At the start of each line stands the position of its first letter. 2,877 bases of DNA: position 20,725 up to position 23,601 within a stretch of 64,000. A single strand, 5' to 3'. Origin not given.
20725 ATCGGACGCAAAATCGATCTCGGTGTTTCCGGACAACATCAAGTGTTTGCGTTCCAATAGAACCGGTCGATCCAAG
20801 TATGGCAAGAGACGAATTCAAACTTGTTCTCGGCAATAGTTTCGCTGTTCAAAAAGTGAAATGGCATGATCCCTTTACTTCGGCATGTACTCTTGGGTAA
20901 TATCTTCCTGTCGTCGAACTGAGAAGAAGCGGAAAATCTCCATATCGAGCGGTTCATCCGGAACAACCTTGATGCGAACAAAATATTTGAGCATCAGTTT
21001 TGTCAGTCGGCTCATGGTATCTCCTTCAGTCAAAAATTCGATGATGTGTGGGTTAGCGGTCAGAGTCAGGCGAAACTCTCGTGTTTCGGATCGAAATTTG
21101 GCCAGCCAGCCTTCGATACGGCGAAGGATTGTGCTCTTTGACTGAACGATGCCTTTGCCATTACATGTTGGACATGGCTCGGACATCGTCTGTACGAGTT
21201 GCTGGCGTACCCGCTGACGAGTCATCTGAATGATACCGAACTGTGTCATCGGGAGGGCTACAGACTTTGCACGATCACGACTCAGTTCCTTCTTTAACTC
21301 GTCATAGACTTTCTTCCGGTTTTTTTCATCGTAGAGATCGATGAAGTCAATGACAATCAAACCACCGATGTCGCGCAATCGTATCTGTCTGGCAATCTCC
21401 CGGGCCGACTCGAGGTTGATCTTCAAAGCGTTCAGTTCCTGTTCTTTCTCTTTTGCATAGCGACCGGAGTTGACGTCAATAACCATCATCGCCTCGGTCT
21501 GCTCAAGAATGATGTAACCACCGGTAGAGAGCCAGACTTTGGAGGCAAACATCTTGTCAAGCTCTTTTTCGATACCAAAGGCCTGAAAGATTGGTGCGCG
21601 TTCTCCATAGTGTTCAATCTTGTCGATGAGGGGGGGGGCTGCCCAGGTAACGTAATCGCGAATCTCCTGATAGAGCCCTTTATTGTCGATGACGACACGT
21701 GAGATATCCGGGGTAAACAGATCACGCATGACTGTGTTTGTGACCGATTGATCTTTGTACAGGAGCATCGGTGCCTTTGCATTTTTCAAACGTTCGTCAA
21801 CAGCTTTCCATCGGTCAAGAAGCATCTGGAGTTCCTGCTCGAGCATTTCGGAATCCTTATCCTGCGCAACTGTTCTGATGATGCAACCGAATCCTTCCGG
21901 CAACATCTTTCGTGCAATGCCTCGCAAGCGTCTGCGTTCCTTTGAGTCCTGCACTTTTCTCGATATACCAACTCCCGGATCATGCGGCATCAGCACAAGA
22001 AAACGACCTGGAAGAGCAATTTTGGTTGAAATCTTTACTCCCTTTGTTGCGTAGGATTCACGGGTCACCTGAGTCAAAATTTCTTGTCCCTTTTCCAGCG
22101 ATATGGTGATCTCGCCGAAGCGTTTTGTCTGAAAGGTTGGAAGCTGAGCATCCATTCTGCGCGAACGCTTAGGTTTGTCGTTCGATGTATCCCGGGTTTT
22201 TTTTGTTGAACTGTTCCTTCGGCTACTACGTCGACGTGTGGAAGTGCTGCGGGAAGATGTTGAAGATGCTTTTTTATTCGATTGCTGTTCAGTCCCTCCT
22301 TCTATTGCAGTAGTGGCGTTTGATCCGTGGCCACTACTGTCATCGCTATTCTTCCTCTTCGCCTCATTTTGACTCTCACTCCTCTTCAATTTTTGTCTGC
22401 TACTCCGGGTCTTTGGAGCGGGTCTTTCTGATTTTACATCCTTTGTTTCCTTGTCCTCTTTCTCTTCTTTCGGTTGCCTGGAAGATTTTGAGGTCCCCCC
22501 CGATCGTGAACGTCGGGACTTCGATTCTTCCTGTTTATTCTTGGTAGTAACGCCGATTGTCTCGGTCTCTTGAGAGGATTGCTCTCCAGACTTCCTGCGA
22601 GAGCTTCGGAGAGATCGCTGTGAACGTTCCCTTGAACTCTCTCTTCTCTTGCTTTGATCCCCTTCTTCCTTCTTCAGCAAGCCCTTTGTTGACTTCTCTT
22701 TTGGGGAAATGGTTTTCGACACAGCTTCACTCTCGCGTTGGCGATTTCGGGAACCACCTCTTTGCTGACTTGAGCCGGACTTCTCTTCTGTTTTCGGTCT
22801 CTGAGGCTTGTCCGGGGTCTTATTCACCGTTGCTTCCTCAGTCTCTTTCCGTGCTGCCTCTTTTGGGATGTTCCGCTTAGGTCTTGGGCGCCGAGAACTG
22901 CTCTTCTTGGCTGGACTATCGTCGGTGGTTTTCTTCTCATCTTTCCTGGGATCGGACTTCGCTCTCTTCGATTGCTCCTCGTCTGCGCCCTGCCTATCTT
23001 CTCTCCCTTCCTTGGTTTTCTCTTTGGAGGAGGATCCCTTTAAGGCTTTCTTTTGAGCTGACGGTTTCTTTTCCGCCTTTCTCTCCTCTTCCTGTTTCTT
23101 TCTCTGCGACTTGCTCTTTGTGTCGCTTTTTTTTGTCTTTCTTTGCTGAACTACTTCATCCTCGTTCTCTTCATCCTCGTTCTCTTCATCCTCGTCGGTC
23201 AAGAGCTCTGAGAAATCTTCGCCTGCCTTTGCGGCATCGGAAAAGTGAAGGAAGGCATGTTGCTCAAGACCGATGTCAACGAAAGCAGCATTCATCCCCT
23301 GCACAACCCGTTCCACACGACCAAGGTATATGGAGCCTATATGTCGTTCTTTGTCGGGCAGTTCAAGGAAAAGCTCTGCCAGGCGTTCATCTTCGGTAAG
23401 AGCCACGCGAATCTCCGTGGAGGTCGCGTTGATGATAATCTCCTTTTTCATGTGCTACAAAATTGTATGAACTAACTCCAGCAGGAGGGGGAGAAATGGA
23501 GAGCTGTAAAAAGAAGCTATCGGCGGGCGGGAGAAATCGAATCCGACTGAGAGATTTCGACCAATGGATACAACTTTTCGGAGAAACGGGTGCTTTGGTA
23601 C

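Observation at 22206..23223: RNase E/G homologue carries a ~340-aa K/S/R/E-rich intrinsically disordered insertion inside the S1 domain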

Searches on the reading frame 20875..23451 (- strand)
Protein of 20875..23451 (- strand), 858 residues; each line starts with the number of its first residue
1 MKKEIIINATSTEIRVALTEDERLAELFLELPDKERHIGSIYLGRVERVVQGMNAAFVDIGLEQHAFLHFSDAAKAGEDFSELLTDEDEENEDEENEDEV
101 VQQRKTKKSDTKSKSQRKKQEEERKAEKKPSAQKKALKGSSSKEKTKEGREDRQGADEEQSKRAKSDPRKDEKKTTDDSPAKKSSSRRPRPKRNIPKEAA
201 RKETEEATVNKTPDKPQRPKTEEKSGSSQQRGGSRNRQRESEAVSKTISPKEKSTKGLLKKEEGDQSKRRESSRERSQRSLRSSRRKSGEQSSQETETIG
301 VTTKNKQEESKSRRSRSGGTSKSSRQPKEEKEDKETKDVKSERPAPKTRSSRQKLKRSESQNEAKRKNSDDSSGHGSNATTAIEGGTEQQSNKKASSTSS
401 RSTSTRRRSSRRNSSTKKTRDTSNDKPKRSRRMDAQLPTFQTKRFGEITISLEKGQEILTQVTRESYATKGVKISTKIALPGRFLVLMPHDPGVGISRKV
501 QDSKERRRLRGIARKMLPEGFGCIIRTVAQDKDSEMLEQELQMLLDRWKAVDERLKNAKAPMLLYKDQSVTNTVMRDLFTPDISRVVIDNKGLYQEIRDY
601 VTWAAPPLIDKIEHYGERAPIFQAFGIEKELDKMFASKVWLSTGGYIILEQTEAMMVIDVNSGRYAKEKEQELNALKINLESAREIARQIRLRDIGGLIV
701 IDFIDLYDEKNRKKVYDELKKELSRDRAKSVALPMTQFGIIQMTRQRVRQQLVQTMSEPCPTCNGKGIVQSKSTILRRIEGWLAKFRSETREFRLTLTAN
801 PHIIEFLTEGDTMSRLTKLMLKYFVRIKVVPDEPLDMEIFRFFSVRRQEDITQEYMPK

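Call 3: search_protein_families(library=pfam, proteins=[window:20875-23451:-], max_evalue=0.01)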
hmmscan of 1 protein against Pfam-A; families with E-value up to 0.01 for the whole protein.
window:20875-23451:- (858 aa): 2 families
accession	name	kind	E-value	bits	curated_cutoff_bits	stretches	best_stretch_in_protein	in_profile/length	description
PF10150.14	RNase_E_G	-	3.1e-101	338.8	25.5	1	480-748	2-270/270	Ribonuclease E/G family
PF20833.2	RNase_E_G_Thio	-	0.00062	20.3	26.8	1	759-838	1-79/86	RNase E/G, Thioredoxin-like domain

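Call 4: search_protein_families(library=ncbifam, proteins=[window:20875-23451:-], max_evalue=0.01)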
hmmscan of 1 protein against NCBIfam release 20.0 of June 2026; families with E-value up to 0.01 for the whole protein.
window:20875-23451:- (858 aa): 5 families
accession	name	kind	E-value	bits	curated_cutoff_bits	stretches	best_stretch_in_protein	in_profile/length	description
TIGR00757.1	RNaseEG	subfamily_domain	5.6e-141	470.2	325.95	2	432-780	78-414/415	Rne/Rng family ribonuclease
NF008689.0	PRK11712.1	equivalog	4.2e-105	352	594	2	447-821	92-465/489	ribonuclease G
NF052586.1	RnaseECyano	equivalog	5.8e-81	272.7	900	2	445-769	79-406/619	ribonuclease E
NF008074.0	PRK10811.1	equivalog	1.9e-78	264.3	908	2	451-780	93-428/1068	ribonuclease E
NF052588.1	RnaseEMycob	equivalog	1.4e-75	254.8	1400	2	448-769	412-746/945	ribonuclease E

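Call 7: find_homologous_proteins(query=window:20875-23451:-, max_evalue=1e-10)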
Query window:20875-23451:- (858 aa): 2324 proteins with E <= 1e-10 among 8000 candidates; the best 120 are listed.
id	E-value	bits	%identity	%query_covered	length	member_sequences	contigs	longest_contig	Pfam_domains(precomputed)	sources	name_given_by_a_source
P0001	0.0e+0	1817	100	100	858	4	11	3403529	PF10150.15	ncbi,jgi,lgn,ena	-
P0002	0.0e+0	1039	-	-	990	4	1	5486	PF10150.15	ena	-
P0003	4.5e-287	973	83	50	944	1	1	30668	PF10150.15,PF20833.3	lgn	-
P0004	1.1e-280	951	77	52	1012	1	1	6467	PF10150.15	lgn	-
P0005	2.4e-279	947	73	58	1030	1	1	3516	PF10150.15,PF20833.3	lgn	-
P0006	4.2e-275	933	77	51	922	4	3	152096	PF10150.15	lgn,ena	-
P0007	2.5e-266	904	73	55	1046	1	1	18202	PF10150.15,PF20833.3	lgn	-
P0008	3.1e-264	897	85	9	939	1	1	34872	PF10150.15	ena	-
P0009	2.5e-255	868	89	50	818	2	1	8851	PF10150.15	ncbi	ncbi:MAG: Rne/Rng family ribonuclease [Candidatus Kapaibacterium sp.]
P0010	1.6e-249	848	63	59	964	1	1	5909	PF10150.15,PF20833.3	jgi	jgi:ribonuclease G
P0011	3.7e-248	844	-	-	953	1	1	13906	PF10150.15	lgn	-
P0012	3.3e-237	808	65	54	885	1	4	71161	PF10150.15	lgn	-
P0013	9.2e-237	806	67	50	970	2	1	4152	PF10150.15,PF20833.3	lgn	-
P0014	3.5e-233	794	59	65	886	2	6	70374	PF10150.15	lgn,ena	-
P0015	3.7e-233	794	67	53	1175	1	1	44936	PF10150.15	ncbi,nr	ncbi:MAG: ribonuclease [Chlorobi bacterium]|nr:ribonuclease [Chlorobiota bacterium]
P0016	3.0e-231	788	66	54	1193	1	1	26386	PF10150.15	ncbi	ncbi:MAG: Rne/Rng family ribonuclease [Candidatus Kapaibacterium sp.]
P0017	9.4e-229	780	60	60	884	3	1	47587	PF10150.15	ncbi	-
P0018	1.2e-227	776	64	54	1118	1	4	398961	PF10150.15,PF20833.3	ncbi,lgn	-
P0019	9.9e-226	770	66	50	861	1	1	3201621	PF10150.15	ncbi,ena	-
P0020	2.2e-225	769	67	52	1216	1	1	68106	PF10150.15,PF20833.3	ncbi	-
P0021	2.3e-225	769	69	50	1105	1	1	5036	PF10150.15,PF20833.3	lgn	-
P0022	4.3e-224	764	68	51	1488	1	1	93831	PF10150.15,PF20833.3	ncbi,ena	-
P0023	7.4e-224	764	64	54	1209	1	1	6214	PF10150.15,PF20833.3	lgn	-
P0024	2.7e-223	762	60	60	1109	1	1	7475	PF10150.15,PF20833.3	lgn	-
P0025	8.6e-223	760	61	58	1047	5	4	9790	PF10150.15,PF20833.3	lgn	-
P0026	4.8e-220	751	67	52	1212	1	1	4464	PF10150.15,PF20833.3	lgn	-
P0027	3.5e-195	669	51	60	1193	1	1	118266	PF10150.15,PF20833.3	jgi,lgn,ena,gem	-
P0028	2.8e-192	659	55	51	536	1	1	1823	PF10150.15,PF20833.3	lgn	-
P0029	2.5e-191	656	59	49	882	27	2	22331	PF10150.15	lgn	-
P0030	5.9e-189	648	55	49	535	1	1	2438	PF10150.15,PF20833.3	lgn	-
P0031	6.3e-189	648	54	49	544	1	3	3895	PF10150.15,PF20833.3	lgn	-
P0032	3.7e-186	639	55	49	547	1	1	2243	PF10150.15,PF00575.30,PF20833.3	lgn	-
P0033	2.0e-185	637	58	50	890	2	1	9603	PF10150.15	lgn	-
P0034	1.0e-184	634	56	47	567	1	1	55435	PF10150.15,PF00575.30,PF20833.3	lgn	-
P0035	1.6e-184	634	53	49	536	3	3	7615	PF10150.15,PF20833.3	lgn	-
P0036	1.7e-184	633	52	51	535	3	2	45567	PF10150.15,PF20833.3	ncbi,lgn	-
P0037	1.9e-184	633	59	47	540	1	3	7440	PF10150.15,PF20833.3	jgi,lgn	jgi:ribonuclease G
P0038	2.4e-184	633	52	51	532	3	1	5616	PF10150.15,PF20833.3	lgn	-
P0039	4.8e-184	632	58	47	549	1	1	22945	PF10150.15,PF20833.3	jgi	jgi:ribonuclease G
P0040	1.7e-183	630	56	47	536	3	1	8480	PF10150.15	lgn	-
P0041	7.4e-183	628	56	47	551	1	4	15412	PF10150.15,PF20833.3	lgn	-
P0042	3.9e-182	626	56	47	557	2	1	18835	PF10150.15,PF20833.3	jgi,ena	-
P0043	8.9e-182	624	56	47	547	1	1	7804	PF10150.15,PF20833.3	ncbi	-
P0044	9.0e-182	624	55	47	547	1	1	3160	PF10150.15,PF20833.3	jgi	jgi:ribonuclease G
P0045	2.0e-181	623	56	47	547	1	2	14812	PF10150.15,PF20833.3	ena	-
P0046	2.2e-181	623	56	47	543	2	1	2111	PF10150.15,PF20833.3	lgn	-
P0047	2.4e-181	623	55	47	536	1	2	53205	PF10150.15,PF20833.3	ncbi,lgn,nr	ncbi:MAG: Cytoplasmic axial filament protein CafA and Ribonuclease G [Ignavibacteriae bacterium]|nr:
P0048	2.5e-181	623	57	47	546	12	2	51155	PF10150.15,PF20833.3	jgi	-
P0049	3.1e-181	623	57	47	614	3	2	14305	PF10150.15,PF20833.3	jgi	jgi:ribonuclease G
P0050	4.2e-181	622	53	52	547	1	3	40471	PF10150.15,PF00575.30,PF20833.3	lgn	-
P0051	4.9e-181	622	54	47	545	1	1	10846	PF10150.15,PF20833.3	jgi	jgi:ribonuclease G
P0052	6.9e-181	622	56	47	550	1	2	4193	PF10150.15,PF20833.3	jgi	jgi:ribonuclease G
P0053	9.3e-181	621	55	47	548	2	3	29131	PF10150.15,PF20833.3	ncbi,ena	ncbi:MAG: Rne/Rng family ribonuclease [Bacteroidota bacterium]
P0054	1.2e-180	621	57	47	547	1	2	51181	PF10150.15,PF20833.3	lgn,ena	-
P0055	1.4e-180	620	55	47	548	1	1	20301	PF10150.15,PF20833.3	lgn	-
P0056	1.4e-180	620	57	47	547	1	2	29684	PF10150.15,PF20833.3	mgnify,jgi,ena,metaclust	mgnify:FL=1|metaclust:\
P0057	2.4e-180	620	55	47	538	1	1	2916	PF10150.15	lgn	-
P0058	3.6e-180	619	56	47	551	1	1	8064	PF10150.15,PF20833.3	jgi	jgi:ribonuclease G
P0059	3.8e-180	619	57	47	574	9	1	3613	PF10150.15,PF20833.3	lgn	-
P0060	5.5e-180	619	56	47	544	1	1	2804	PF10150.15,PF20833.3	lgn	-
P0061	5.5e-180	619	54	47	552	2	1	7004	PF10150.15,PF20833.3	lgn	-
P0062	9.0e-180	618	54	47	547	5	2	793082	PF10150.15,PF20833.3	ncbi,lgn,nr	ncbi:MAG: Rne/Rng family ribonuclease [Ignavibacteriales bacterium]|nr:Rne/Rng family ribonuclease [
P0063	9.2e-180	618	57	47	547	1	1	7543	PF10150.15,PF20833.3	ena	-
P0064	9.2e-180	618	51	53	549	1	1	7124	PF10150.15,PF20833.3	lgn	-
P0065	1.4e-179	617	53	50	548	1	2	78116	PF10150.15,PF20833.3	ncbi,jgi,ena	-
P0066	1.9e-179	617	56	47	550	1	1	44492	PF10150.15,PF20833.3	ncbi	-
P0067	2.0e-179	617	54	47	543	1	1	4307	PF10150.15,PF20833.3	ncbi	-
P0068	2.1e-179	617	45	61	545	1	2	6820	PF10150.15,PF00575.30,PF20833.3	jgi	-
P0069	2.2e-179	617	54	47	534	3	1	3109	PF10150.15,PF00575.30,PF20833.3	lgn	-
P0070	2.3e-179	616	56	47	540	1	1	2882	PF10150.15,PF00575.30,PF20833.3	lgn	-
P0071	3.0e-179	616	57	47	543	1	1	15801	PF10150.15,PF20833.3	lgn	-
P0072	3.2e-179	616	53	52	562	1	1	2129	PF10150.15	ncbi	-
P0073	3.3e-179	616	53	47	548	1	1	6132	PF10150.15,PF20833.3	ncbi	-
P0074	6.7e-179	615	55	47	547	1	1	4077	PF10150.15,PF20833.3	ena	-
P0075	1.0e-178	614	53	50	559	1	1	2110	PF10150.15,PF20833.3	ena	-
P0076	1.1e-178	614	56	47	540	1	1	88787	PF10150.15,PF00575.30,PF20833.3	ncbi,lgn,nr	ncbi:MAG TPA: Rne/Rng family ribonuclease [Bacteroidota bacterium]|nr:Rne/Rng family ribonuclease [B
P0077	1.4e-178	614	54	47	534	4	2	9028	PF10150.15,PF00575.30,PF20833.3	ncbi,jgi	jgi:ribonuclease G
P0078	2.3e-178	613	57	47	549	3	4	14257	PF10150.15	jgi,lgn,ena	-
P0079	2.5e-178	613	56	47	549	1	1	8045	PF10150.15,PF20833.3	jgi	jgi:ribonuclease G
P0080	2.9e-178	613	56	47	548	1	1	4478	PF10150.15,PF20833.3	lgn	-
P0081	3.2e-178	613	52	52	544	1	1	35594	PF10150.15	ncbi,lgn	-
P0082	3.6e-178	613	55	47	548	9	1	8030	PF10150.15,PF20833.3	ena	-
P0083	3.7e-178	612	53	47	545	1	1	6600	PF10150.15,PF20833.3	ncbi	-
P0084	3.8e-178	612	55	47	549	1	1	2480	PF10150.15,PF20833.3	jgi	jgi:ribonuclease G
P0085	4.4e-178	612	55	47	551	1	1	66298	PF10150.15,PF20833.3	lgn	-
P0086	4.8e-178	612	55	47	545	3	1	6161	PF10150.15,PF20833.3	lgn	-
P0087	6.5e-178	612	54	47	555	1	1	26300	PF10150.15,PF20833.3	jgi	jgi:ribonuclease G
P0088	6.8e-178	612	55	47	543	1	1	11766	PF10150.15,PF20833.3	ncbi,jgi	jgi:ribonuclease G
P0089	7.0e-178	612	53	47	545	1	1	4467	PF10150.15,PF20833.3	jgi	jgi:ribonuclease G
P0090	8.6e-178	611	54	47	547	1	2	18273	PF10150.15,PF20833.3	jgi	jgi:ribonuclease G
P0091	9.3e-178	611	55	47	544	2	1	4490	PF10150.15,PF20833.3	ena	-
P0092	9.4e-178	611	57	47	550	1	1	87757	PF10150.15,PF20833.3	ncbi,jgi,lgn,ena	-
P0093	9.9e-178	611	55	47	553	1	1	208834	PF10150.15,PF20833.3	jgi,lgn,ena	-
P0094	1.1e-177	611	55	47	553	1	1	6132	PF10150.15,PF20833.3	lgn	-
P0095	1.1e-177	611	56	47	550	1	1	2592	PF10150.15,PF00575.30,PF20833.3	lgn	-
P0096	1.1e-177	611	55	47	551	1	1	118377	PF10150.15,PF20833.3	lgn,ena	-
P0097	1.1e-177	611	47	58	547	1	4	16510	PF10150.15,PF20833.3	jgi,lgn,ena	jgi:ribonuclease G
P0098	1.4e-177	611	55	47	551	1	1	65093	PF10150.15,PF20833.3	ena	-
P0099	1.5e-177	610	54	47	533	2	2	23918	PF10150.15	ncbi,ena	-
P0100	1.9e-177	610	54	47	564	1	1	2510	PF10150.15,PF20833.3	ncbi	-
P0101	2.0e-177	610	56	47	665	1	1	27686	PF10150.15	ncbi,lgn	-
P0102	2.9e-177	610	55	47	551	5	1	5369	PF10150.15,PF20833.3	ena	-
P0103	3.0e-177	609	47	58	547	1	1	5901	PF10150.15,PF20833.3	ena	-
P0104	4.0e-177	609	51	51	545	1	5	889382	PF10150.15,PF20833.3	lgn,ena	-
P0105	4.0e-177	609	55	47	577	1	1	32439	PF10150.15,PF20833.3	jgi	jgi:ribonuclease G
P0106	4.1e-177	609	54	47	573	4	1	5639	PF10150.15,PF20833.3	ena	-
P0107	4.7e-177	609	47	58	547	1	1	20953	PF10150.15,PF20833.3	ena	-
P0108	4.8e-177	609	53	47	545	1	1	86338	PF10150.15,PF00575.30,PF20833.3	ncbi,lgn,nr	ncbi:MAG: Rne/Rng family ribonuclease [Ignavibacteriales bacterium]|nr:Rne/Rng family ribonuclease [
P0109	4.9e-177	609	53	47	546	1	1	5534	PF10150.15,PF00575.30,PF20833.3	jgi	jgi:ribonuclease G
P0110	5.6e-177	609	47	58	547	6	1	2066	PF10150.15,PF00575.30,PF20833.3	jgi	jgi:ribonuclease G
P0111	6.1e-177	608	55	47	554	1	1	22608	PF10150.15,PF20833.3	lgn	-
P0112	6.9e-177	608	55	47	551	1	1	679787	PF10150.15,PF20833.3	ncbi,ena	-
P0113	7.9e-177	608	55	47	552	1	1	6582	PF10150.15,PF20833.3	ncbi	-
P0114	8.9e-177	608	54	47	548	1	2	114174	PF10150.15,PF00575.30,PF20833.3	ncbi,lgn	-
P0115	1.0e-176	608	52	47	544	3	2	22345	PF10150.15,PF20833.3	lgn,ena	-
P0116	1.3e-176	607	55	47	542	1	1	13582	PF10150.15,PF20833.3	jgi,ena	-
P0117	1.4e-176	607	56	47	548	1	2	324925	PF10150.15,PF20833.3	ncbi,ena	-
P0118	1.5e-176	607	55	47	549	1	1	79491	PF10150.15,PF00575.30,PF20833.3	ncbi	-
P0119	1.8e-176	607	55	48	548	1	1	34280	PF10150.15,PF20833.3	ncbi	-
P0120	1.9e-176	607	55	47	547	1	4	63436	PF10150.15,PF00575.30,PF20833.3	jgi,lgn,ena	jgi:ribonuclease G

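Call 43: fold_search(model_id=the predicted structure, library=pdb)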
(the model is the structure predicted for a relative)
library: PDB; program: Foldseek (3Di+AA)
matches with E <= 10: 594; with E <= 0.001: 24
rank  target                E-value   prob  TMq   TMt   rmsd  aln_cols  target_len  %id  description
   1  6g63_N                4.7e-30  1.00  0.27  0.42  15.2       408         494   31  RNase E in complex with sRNA RrpA (released 2018-10-03)
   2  5f6c_B                5.3e-30  1.00  0.33  0.51  21.2       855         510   19  The structure of E. coli RNase E catalytically inactive mutant with RNA bound (released 2016-12-14)
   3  2bx2_L                1.4e-29  1.00  0.34  0.53  15.1       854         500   18  Catalytic domain of E. coli RNase E (released 2005-10-14)
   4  5f6c_A                2.1e-29  1.00  0.35  0.53  16.8       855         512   18  The structure of E. coli RNase E catalytically inactive mutant with RNA bound (released 2016-12-14)
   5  2c4r_L                3.3e-29  1.00  0.34  0.53  15.4       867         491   19  Catalytic domain of E. coli RNase E (released 2005-10-25)
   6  6g63_L                4.7e-29  1.00  0.33  0.52  15.3       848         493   18  RNase E in complex with sRNA RrpA (released 2018-10-03)
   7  2vrt_D                1.5e-28  1.00  0.31  0.48  17.9       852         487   18  Crystal Structure of E. coli RNase E possessing M1 RNA fragments - Catalytic Domain (released 2008-07-22)
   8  2vmk_B                2.6e-28  1.00  0.26  0.40  17.7       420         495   30  Crystal Structure of E. coli RNase E Apoprotein - Catalytic Domain (released 2008-07-22)
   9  2vmk_A                3.0e-28  1.00  0.27  0.43  16.4       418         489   30  Crystal Structure of E. coli RNase E Apoprotein - Catalytic Domain (released 2008-07-22)
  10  2vmk_C                1.0e-27  1.00  0.24  0.38  18.6       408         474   31  Crystal Structure of E. coli RNase E Apoprotein - Catalytic Domain (released 2008-07-22)
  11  6g63_G                1.4e-27  1.00  0.26  0.41  15.3       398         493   30  RNase E in complex with sRNA RrpA (released 2018-10-03)
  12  6g63_A                1.5e-27  1.00  0.25  0.40  15.1       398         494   31  RNase E in complex with sRNA RrpA (released 2018-10-03)
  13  2c0b_L                2.8e-26  1.00  0.27  0.43  15.1       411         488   29  Catalytic domain of E. coli RNase E in complex with 13-mer RNA (released 2005-10-14)
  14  2vrt_A                4.1e-25  1.00  0.24  0.39  17.9       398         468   31  Crystal Structure of E. coli RNase E possessing M1 RNA fragments - Catalytic Domain (released 2008-07-22)
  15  2vmk_D                9.2e-25  1.00  0.24  0.40  18.3       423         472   29  Crystal Structure of E. coli RNase E Apoprotein - Catalytic Domain (released 2008-07-22)
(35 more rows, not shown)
